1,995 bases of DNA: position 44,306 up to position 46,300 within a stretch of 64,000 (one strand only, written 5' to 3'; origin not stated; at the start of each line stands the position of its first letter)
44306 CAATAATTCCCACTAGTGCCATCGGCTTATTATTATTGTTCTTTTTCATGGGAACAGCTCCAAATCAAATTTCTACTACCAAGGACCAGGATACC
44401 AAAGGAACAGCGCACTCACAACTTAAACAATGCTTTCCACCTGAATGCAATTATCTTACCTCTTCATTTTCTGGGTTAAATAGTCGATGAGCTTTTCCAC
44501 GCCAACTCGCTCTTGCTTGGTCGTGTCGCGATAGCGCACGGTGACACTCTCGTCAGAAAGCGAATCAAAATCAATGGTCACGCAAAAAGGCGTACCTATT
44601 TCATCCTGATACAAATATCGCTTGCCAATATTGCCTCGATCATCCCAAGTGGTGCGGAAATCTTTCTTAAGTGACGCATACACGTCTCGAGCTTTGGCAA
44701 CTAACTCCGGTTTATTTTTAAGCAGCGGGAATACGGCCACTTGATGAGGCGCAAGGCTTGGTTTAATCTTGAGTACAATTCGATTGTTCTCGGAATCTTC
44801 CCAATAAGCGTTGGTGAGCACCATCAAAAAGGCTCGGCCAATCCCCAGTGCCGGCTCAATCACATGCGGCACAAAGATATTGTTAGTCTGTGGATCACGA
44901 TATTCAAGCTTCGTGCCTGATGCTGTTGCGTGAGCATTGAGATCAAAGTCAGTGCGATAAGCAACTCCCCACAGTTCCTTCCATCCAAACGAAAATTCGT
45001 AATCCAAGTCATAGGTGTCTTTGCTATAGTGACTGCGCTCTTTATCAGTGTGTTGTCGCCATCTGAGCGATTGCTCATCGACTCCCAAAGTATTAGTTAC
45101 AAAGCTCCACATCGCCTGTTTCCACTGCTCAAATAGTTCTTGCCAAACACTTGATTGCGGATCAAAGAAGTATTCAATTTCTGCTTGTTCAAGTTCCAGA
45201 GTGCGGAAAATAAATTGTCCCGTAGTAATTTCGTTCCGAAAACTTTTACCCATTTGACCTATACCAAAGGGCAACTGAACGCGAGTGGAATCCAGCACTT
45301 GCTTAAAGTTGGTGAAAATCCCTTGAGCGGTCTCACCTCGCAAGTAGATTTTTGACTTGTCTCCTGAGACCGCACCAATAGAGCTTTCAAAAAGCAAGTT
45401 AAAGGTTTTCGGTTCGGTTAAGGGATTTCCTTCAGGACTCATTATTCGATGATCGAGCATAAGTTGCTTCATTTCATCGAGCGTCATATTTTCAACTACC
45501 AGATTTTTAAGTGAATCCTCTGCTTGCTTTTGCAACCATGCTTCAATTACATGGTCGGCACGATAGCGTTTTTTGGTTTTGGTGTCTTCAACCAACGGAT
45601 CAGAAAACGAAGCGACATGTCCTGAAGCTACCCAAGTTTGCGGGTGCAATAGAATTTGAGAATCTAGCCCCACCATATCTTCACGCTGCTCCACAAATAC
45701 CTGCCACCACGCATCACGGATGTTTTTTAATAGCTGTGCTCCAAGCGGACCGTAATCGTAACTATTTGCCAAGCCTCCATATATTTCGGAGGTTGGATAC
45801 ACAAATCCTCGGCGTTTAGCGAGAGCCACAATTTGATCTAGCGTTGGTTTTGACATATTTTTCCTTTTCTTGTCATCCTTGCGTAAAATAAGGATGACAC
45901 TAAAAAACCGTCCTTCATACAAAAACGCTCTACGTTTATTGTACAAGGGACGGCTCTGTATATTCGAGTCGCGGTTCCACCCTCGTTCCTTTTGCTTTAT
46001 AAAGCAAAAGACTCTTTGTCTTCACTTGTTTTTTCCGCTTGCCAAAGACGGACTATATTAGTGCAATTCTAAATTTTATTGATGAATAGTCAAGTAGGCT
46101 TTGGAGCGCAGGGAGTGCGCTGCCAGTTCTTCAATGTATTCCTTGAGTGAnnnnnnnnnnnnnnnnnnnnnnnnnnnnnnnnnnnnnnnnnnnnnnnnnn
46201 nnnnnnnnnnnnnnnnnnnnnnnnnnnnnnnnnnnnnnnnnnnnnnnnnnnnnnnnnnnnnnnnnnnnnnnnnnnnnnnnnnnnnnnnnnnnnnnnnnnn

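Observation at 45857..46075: Canonical-looking T-box riboswitch with terminator controlling glyQS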

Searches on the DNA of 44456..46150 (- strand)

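Call 4: search_rna_families(source=window, start=45780, end=46150, threshold=evalue, max_evalue=10, show_alignments=4)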
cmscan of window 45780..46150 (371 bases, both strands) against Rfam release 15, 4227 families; matches with E-value up to 10: 4.
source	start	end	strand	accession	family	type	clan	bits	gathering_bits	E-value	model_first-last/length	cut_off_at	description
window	45943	46143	-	RF00230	T-box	Cis-reg; leader;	-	30.6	93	3.3e-05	1-219/219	no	T-box leader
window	45793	45879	-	RF01288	snoR31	Gene; snRNA; snoRNA; CD-box;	-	18.2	44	2.2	1-93/93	no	Small nucleolar RNA snoR31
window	45902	45959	-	RF00756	mir-299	Gene; miRNA;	-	13.9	67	6.6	1-63/63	no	mir-299 microRNA precursor family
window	45941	46078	-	RF02955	EGFOA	Gene; sRNA;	-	12.7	37.7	7.7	1-108/108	no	EGFOA RNA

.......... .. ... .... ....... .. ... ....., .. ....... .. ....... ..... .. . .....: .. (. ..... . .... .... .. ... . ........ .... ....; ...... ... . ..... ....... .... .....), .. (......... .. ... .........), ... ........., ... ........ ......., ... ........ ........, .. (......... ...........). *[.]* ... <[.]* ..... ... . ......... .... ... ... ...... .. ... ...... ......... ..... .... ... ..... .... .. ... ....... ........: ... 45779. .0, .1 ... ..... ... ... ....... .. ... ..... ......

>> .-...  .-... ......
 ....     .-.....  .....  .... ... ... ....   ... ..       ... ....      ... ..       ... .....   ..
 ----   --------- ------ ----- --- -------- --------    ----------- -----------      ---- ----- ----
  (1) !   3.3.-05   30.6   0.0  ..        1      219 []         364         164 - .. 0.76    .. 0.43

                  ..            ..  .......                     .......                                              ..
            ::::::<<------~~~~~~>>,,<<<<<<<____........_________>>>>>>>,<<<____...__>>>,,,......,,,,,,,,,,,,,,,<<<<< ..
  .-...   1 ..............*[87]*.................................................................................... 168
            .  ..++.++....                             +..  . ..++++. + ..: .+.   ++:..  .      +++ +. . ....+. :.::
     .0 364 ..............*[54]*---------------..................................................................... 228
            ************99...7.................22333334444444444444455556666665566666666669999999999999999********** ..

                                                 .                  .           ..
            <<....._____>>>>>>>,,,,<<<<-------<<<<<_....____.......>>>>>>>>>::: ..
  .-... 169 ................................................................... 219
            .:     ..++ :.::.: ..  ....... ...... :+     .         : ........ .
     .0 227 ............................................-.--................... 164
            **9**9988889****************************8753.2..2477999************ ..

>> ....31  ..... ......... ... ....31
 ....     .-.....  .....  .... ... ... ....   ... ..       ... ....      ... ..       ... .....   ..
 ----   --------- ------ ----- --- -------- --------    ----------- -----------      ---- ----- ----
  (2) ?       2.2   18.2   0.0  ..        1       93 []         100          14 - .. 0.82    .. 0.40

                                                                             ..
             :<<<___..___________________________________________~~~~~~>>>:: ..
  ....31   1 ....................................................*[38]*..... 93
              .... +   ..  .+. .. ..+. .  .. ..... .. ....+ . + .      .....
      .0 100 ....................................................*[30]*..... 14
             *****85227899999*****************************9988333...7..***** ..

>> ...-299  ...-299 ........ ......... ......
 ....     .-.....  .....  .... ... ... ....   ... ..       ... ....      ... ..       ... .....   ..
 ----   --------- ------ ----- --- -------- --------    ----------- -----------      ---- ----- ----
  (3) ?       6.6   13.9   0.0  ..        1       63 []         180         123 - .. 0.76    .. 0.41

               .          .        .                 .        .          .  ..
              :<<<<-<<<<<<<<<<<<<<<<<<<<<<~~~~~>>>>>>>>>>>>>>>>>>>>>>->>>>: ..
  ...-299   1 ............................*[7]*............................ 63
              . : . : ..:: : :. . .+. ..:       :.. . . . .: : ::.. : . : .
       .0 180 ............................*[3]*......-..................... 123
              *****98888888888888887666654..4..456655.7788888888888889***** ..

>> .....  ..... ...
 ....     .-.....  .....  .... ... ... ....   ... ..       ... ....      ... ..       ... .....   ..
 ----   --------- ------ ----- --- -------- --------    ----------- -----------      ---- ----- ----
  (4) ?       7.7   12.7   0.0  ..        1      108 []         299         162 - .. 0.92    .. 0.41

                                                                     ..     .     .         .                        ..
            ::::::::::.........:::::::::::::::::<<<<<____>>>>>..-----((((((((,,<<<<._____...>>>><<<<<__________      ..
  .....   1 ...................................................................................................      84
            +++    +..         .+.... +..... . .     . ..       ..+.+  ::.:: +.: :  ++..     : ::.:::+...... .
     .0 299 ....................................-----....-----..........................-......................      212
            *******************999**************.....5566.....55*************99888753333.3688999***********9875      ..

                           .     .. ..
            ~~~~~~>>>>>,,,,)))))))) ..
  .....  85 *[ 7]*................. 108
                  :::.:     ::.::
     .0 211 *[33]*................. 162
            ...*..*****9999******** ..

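Call 16: search_rna_families(sources=[L006, L007, L008, L009, L011, L012, L013, L014, L017, L020, L021, L022, L023, L025, L026, L029, L032, L033, L038, L041], threshold=gathering)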
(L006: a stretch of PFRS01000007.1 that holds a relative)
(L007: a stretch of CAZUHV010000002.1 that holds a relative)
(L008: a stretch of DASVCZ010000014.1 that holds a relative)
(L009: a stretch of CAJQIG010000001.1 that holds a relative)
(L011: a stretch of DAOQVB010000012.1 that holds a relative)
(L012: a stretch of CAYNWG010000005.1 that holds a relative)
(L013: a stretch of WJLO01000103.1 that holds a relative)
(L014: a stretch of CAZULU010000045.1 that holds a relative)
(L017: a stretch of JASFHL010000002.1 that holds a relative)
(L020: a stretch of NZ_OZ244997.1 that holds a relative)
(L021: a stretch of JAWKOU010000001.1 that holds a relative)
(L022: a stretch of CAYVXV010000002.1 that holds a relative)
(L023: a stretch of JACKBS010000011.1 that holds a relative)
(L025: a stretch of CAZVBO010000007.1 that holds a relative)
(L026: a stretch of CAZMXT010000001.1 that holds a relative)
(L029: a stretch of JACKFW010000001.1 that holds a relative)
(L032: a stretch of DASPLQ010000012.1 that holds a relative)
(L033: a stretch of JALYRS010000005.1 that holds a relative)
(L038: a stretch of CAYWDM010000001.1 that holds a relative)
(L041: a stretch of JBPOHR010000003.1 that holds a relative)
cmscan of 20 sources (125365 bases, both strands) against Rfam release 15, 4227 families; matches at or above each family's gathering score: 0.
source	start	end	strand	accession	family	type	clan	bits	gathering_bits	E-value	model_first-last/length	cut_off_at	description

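Call 41: build_rna_model(alignment_id=A3, structure=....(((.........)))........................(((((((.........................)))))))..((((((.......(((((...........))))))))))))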
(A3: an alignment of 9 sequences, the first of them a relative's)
Model R1 built from alignment A3 (9 sequences, 124 columns); structure: as given.
model positions 106; base pairs 21; branch points 2; effective number of sequences 1.18; information 0.589 bits per position. Calibrated on 0.2 Mb of random sequence (short: E-values are rough).
structure used (alignment columns):
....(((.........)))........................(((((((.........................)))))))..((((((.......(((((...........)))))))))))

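Call 42: search_with_rna_model(model_id=R1, sources=[window, L001, L002, L003, L004, L005, L006, L007, L008, L009, L010, L011, L012, L013, L014, L015, L016, L017, L018, L019, L020, L021, L022, L023, L024, L025, L026, L027, L028, L029, L030, L031, L032, L033, L034, L035, L036, L037, L038, L039, L040, L041, L042, L043, L044, L045, L046, L047, L048, L049, L050, L051, L052, L053, L054, L055, L056, L057, L058, L059, L060, L061, L062, L063, L064, L065, L066, L067, L068, L069, L070, L071, L072, L073, L074, L075, L076, L077, L078, L079, L080], max_evalue=1, make_alignment=true, show_alignments=0)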
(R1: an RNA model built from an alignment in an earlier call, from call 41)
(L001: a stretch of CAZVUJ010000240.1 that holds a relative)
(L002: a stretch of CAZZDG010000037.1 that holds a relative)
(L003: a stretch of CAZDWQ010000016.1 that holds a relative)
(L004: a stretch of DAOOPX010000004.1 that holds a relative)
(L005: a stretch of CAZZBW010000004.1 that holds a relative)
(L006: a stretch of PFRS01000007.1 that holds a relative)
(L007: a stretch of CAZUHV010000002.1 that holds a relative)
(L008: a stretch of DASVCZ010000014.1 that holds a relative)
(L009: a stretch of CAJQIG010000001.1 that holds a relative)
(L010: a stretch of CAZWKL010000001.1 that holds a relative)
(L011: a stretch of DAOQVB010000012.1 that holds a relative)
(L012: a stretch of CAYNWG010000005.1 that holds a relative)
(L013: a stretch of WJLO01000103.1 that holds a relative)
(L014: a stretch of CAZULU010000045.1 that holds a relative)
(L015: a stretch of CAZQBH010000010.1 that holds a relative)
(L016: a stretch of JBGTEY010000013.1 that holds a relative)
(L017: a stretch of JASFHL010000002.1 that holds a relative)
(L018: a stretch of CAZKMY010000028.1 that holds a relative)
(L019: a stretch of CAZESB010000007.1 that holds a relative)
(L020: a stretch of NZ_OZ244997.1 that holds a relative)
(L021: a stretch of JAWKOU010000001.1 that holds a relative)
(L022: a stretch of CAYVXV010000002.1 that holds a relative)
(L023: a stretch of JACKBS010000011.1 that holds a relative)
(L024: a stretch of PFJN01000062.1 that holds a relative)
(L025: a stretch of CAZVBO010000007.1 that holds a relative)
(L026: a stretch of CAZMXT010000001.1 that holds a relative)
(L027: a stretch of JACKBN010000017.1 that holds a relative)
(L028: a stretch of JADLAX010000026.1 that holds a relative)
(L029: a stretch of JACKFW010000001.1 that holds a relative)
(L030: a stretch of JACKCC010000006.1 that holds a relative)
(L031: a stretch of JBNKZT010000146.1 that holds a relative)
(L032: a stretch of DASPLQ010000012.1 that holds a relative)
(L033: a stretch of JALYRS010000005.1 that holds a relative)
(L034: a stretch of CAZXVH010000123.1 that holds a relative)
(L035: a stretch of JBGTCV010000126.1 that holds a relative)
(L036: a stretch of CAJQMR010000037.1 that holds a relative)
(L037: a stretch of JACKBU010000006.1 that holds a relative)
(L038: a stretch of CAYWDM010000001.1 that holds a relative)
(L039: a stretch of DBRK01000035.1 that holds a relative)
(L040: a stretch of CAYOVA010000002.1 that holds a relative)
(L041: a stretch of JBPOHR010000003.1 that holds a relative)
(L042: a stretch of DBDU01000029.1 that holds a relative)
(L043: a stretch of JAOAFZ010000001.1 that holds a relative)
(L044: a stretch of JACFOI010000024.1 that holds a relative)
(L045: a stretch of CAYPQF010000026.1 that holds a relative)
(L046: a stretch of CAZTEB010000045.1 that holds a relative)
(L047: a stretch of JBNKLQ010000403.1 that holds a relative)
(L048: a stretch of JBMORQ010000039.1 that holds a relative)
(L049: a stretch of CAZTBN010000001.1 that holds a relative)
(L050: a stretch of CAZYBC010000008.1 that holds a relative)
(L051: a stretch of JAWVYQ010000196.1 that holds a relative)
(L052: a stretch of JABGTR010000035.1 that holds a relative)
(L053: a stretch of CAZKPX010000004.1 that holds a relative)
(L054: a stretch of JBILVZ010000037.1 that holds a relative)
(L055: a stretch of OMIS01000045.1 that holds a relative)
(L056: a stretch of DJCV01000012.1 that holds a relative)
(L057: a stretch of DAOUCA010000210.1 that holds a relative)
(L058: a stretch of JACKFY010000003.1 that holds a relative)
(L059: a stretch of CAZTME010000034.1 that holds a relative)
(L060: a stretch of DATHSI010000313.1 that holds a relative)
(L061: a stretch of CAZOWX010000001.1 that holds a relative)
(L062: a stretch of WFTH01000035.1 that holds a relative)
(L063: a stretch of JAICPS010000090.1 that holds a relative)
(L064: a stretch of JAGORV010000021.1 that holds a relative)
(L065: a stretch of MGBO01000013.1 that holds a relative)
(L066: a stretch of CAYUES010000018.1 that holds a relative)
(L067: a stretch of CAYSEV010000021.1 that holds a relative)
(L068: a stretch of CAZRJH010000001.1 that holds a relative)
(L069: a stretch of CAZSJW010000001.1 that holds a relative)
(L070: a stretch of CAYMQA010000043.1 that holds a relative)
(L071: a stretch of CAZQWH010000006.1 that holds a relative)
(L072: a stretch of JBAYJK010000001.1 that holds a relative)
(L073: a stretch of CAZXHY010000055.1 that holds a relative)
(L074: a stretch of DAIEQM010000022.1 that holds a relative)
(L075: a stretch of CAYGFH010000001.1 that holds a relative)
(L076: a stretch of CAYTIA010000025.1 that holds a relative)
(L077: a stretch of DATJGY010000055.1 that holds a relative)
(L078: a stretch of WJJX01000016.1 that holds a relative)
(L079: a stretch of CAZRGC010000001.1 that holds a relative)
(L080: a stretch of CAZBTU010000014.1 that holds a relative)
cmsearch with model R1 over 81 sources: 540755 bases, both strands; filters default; matches with E-value up to 1: 51.
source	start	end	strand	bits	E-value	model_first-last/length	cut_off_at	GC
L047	1668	1774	+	124.6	4.6e-30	1-106/106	no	0.55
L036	2237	2343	+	122.2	1.9e-29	1-106/106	no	0.55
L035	2279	2380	+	121.4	3e-29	1-106/106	no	0.56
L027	2292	2397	+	120.7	4.6e-29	1-106/106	no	0.59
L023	2294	2395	+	120.2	6.3e-29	1-106/106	no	0.58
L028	2149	2267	+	108.3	8.4e-26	1-106/106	no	0.61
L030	2260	2367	+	105.5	4.5e-25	1-106/106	no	0.57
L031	1585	1696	+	100.1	1.1e-23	1-106/106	no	0.55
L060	2184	2290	+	99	2.2e-23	1-106/106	no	0.64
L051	2260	2431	+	72.3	2.1e-16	1-106/106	no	0.66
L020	2300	2395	+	68.9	1.7e-15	1-106/106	no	0.57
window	45944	46054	-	65.9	1e-14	1-106/106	no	0.46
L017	2303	2413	+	54.6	9.1e-12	1-106/106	no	0.39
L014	1959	2065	+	54.3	1e-11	1-106/106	no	0.44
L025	2226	2331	+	48.2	4.2e-10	1-106/106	no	0.42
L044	2289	2404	+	46.8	9.5e-10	1-106/106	no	0.55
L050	2352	2449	+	45.3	2.4e-09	1-106/106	no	0.44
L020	2199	2272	+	44.2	4.8e-09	1-106/106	no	0.51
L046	2338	2443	+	43.1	8.9e-09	1-106/106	no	0.51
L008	248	363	+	42.1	1.6e-08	1-106/106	no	0.56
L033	2347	2438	+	41.7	2.1e-08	1-106/106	no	0.51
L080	2348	2445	+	40.8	3.7e-08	1-106/106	no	0.49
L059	1082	1172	+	40.3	5e-08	1-106/106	no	0.52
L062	478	589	+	39.8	6.7e-08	1-106/106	no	0.46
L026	2306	2419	+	39.1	1e-07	1-106/106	no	0.52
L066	2309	2438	+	38.5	1.4e-07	1-106/106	no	0.49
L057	2278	2377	+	38.5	1.4e-07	1-106/106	no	0.61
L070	2239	2341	+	38.4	1.5e-07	1-106/106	no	0.54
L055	2285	2428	+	37.9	2.1e-07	1-106/106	no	0.42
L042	2282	2395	+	35.5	9e-07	1-106/106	no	0.46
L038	2265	2399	+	35.3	9.8e-07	1-106/106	no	0.52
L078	818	920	+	33.7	2.6e-06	1-106/106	no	0.49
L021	2252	2382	+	33.1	3.8e-06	1-106/106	no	0.56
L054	2325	2430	+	32.8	4.4e-06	1-106/106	no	0.54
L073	1001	1097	+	32.5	5.2e-06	1-106/106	no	0.54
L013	2284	2438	+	31.7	8.7e-06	1-106/106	no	0.39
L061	2150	2271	+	31.4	1e-05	1-106/106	no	0.43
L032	2305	2432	+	31.1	1.3e-05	1-106/106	no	0.47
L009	2354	2448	+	29.1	4.1e-05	1-106/106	no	0.46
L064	2303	2397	+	29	4.5e-05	1-106/106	no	0.53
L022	2313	2423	+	28.5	6e-05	1-106/106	no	0.52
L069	2352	2452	+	28.5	6e-05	1-106/106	no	0.45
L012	2305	2424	+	27.4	0.00012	1-106/106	no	0.47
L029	2276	2363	+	26.6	0.00018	1-106/106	no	0.43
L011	2304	2422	+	26.4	0.00021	1-106/106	no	0.48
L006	2345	2435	+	25.5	0.00037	1-106/106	no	0.44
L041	2289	2390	+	21.5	0.0039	1-106/106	no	0.48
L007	2167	2294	+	21.4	0.0043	1-106/106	no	0.42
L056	1954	2054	+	20.1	0.0094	1-106/106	no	0.48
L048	2318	2422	+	19.3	0.015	1-106/106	no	0.48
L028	5879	5977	+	17.1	0.056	1-106/106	no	0.66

Alignment A4: 51 matches aligned to the model, 290 columns, each read 5' to 3' on its own strand. Consensus structure (alignment columns), stored with it:
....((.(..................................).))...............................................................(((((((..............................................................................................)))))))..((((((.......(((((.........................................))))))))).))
